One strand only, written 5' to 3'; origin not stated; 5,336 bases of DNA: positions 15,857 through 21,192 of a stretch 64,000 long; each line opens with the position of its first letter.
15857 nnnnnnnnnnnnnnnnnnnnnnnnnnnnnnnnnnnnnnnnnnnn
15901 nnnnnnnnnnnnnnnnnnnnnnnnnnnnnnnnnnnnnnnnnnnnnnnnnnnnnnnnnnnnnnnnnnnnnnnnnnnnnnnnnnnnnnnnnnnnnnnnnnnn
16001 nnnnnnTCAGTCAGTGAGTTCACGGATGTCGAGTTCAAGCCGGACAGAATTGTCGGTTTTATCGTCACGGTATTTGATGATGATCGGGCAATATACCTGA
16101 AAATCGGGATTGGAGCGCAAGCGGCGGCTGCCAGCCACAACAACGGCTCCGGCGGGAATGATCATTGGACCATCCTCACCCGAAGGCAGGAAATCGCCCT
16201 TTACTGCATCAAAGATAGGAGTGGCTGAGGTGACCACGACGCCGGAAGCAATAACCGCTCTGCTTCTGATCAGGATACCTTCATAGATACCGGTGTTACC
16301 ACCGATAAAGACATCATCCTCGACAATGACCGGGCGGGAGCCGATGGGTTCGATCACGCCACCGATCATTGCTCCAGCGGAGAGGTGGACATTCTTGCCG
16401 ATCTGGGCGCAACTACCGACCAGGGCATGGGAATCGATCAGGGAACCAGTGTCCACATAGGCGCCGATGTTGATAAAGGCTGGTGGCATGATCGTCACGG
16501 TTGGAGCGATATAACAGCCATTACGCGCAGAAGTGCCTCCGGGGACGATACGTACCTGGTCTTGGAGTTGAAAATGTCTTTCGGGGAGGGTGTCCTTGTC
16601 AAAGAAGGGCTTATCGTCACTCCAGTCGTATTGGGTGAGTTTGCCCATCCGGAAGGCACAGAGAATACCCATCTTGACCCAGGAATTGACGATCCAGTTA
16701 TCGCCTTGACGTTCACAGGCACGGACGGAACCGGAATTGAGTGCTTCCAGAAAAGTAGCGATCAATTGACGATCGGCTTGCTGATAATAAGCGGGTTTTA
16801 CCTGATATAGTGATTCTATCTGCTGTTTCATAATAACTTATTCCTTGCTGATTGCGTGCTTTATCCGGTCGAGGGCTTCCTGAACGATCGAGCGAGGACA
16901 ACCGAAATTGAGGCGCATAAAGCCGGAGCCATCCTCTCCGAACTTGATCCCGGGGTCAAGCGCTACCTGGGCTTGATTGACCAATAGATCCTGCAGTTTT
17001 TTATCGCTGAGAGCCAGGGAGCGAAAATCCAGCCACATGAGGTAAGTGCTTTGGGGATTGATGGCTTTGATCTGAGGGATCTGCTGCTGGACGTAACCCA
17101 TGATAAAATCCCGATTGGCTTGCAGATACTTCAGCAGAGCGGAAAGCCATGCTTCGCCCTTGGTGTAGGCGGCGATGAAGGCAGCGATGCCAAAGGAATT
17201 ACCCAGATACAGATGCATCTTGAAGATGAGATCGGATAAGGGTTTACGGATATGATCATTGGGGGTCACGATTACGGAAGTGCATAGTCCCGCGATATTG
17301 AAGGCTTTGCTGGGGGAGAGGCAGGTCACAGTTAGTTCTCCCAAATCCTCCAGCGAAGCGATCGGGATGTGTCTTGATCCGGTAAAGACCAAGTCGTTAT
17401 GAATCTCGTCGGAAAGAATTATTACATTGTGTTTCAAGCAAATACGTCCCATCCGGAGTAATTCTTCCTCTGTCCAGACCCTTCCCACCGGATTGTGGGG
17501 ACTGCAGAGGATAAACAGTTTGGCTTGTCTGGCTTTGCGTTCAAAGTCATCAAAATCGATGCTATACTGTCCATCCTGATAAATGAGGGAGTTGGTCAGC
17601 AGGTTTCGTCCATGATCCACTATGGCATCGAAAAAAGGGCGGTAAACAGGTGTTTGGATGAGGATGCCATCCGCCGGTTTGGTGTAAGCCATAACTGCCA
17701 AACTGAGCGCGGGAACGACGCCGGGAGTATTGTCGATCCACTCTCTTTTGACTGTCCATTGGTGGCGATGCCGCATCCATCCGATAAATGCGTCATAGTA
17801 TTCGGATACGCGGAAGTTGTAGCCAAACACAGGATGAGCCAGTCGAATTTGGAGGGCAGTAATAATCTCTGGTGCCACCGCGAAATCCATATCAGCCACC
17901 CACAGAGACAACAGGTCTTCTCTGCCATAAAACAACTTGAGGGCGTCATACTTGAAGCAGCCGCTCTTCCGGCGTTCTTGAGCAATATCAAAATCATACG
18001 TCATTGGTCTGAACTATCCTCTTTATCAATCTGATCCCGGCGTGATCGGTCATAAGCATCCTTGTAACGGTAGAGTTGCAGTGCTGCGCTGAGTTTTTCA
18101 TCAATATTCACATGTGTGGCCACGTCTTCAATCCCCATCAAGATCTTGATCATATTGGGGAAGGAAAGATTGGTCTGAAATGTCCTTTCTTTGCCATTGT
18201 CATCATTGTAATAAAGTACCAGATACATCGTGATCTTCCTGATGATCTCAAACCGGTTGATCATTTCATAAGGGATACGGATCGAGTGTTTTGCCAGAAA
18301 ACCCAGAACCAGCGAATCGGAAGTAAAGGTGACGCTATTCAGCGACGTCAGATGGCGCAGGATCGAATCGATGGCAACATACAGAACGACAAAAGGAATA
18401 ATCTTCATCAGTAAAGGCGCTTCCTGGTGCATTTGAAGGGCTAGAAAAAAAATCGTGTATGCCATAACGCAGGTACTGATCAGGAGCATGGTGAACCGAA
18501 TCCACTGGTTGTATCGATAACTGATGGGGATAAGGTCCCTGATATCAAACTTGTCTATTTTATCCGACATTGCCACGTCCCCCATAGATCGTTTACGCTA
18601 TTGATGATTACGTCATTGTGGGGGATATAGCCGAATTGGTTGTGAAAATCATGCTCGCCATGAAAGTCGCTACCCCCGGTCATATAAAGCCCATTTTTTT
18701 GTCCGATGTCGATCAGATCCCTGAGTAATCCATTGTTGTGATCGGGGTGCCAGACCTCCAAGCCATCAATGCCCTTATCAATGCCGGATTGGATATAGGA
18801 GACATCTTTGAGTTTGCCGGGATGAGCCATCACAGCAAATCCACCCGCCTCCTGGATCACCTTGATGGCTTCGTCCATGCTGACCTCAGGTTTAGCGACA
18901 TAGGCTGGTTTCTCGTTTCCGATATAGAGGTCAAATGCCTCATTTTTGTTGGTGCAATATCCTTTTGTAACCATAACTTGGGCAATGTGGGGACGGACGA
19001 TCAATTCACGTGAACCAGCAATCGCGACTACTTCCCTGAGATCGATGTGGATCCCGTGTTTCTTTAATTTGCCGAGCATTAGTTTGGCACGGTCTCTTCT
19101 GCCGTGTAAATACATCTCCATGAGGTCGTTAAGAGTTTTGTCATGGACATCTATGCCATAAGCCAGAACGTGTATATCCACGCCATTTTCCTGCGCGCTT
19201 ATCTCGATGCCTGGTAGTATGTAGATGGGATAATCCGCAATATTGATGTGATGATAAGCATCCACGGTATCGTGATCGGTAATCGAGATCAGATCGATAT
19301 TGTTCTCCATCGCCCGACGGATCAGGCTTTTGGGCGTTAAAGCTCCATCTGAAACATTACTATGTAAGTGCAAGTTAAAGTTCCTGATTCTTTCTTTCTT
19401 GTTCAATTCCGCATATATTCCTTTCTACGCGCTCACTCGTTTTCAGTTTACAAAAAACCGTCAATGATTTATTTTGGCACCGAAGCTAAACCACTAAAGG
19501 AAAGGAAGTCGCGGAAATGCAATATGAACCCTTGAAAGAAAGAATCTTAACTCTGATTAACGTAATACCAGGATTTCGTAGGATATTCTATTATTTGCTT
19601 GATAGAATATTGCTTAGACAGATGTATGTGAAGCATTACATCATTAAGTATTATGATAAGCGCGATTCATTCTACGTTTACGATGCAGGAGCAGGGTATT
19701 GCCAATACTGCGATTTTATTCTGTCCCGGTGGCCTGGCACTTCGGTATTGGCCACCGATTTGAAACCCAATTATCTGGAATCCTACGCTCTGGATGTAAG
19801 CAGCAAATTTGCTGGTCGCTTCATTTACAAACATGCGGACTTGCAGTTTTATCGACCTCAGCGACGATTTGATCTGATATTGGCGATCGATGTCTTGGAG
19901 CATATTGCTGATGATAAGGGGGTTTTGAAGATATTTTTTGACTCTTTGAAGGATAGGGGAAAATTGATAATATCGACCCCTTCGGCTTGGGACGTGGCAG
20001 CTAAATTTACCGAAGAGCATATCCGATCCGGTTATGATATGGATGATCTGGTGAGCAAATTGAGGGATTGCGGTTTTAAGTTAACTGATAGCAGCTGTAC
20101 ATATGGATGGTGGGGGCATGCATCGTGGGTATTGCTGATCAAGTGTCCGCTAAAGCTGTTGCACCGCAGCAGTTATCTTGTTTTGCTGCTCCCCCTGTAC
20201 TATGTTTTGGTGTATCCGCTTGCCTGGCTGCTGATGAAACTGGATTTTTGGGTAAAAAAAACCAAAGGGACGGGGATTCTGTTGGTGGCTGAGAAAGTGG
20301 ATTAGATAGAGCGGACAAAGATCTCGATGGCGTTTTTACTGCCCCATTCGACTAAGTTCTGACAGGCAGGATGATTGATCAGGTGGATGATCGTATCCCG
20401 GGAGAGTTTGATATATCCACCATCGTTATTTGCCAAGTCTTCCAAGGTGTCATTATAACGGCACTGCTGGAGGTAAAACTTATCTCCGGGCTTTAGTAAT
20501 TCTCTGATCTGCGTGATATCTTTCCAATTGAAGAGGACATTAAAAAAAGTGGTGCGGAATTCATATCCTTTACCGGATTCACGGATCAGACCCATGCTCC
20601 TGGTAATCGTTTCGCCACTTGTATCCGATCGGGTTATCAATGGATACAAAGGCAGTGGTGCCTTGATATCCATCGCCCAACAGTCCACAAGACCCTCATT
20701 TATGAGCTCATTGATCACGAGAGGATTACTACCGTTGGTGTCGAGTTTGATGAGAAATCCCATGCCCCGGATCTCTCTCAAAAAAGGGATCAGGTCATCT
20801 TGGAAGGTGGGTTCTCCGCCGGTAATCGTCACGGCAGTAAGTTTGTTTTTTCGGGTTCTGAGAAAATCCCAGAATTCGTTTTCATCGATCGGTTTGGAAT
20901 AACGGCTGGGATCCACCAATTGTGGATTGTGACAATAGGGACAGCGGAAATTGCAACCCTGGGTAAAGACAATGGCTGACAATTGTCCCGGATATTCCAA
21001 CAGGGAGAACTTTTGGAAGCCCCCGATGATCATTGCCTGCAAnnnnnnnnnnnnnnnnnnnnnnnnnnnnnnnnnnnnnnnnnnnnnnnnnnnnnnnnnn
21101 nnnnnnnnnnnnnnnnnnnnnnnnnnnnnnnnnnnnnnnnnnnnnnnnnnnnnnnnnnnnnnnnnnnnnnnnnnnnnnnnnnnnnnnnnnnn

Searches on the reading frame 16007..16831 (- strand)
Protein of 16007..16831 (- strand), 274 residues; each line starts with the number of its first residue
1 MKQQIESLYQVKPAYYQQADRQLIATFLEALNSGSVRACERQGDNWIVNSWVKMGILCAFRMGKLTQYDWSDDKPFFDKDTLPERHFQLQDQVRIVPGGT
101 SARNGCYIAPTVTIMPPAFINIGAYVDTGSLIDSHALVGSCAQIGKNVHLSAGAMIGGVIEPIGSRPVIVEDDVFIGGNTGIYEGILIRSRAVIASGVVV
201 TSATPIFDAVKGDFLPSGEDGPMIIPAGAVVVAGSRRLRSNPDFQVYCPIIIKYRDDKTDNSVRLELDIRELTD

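Call 14: search_protein_families(library=pfam, proteins=[window:16007-16831:-], max_evalue=0.01)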
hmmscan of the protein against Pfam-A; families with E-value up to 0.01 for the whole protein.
window:16007-16831:- (274 aa): 4 families
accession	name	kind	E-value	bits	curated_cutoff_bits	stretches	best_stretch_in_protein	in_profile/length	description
PF14805.11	THDPS_N_2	-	4.6e-13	49.6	25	1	1-62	2-67/67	Tetrahydrodipicolinate N-succinyltransferase N-terminal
PF14602.12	Hexapep_2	-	7.1e-11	42.1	27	1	167-201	1-33/34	Hexapeptide repeat of succinyl-transferase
PF00132.30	Hexapep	-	4.2e-10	39.3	27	2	168-201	2-35/36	Bacterial transferase hexapeptide (six repeats)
PF25084.1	LbH_EIF2B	-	0.00057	20.3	54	0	104-157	43-94/105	EIF2B subunit epsilon LbH domain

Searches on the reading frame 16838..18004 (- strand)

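Call 88: search_protein_families(library=pfam, proteins=[window:16838-18004:-], max_evalue=0.00001)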
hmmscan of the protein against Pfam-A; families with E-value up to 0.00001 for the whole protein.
window:16838-18004:- (388 aa): 1 family
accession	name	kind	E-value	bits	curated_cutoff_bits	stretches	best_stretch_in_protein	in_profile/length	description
PF00155.27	Aminotran_1_2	-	2.7e-38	132.6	19.7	1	38-381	10-361/361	Aminotransferase class I and II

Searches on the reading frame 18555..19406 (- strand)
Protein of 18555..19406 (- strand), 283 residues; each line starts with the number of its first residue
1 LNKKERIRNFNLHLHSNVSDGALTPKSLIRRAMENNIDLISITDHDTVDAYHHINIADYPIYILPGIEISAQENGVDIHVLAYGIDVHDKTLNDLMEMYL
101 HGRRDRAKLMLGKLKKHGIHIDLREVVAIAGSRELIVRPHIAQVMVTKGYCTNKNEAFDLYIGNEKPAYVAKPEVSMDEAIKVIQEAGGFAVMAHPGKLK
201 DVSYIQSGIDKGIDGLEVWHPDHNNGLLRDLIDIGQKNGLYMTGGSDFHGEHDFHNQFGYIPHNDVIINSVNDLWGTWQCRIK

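Call 88: search_protein_families(library=pfam, proteins=[window:18555-19406:-], max_evalue=0.00001)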
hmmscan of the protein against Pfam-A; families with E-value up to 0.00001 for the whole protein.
window:18555-19406:- (283 aa): 1 family
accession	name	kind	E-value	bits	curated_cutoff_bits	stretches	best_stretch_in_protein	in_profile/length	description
PF02811.25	PHP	-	2.6e-08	34.8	26.4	1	12-74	2-68/164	PHP domain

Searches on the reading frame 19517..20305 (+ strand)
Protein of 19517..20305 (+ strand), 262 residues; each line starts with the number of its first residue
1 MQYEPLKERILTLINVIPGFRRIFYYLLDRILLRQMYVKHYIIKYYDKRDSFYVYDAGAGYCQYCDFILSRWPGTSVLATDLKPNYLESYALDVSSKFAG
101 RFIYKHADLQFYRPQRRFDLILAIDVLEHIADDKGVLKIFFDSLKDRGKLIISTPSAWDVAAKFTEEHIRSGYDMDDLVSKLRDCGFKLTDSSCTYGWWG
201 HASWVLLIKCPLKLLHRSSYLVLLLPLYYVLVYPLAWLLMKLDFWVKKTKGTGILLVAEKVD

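Call 88: search_protein_families(library=pfam, proteins=[window:19517-20305:+], max_evalue=0.00001)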
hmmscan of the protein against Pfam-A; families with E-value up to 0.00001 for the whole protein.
window:19517-20305:+ (262 aa): 4 families
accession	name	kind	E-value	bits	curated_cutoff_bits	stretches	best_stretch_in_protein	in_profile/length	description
PF08242.18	Methyltransf_12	-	6.4e-10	40.1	30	1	56-150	2-98/98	Methyltransferase domain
PF13489.12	Methyltransf_23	-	1.4e-09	38.3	27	1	82-166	40-131/164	Methyltransferase domain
PF13649.12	Methyltransf_25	-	1.7e-06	29.1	27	1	54-148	1-97/97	Methyltransferase domain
PF08241.18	Methyltransf_11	-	2.5e-06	28.5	21.2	1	56-152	2-95/95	Methyltransferase domain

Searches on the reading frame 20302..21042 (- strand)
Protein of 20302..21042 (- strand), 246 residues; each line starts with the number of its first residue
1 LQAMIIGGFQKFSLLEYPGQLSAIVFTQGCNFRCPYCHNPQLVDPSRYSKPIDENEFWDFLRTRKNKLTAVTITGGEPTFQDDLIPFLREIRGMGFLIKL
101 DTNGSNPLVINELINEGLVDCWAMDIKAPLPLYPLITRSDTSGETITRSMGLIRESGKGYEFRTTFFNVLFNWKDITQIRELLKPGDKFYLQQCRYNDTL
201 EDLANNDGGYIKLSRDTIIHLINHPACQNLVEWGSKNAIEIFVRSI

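Call 88: search_protein_families(library=pfam, proteins=[window:20302-21042:-], max_evalue=0.00001)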
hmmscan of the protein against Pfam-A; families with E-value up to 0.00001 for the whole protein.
window:20302-21042:- (246 aa): 2 families
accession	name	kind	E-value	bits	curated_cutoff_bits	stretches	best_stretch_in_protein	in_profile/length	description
PF04055.27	Radical_SAM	-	8.3e-17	62.3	29.5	1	24-172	1-152/166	Radical SAM superfamily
PF13353.11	Fer4_12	-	1.1e-09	39.1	22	1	23-93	8-79/137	4Fe-4S single cluster domain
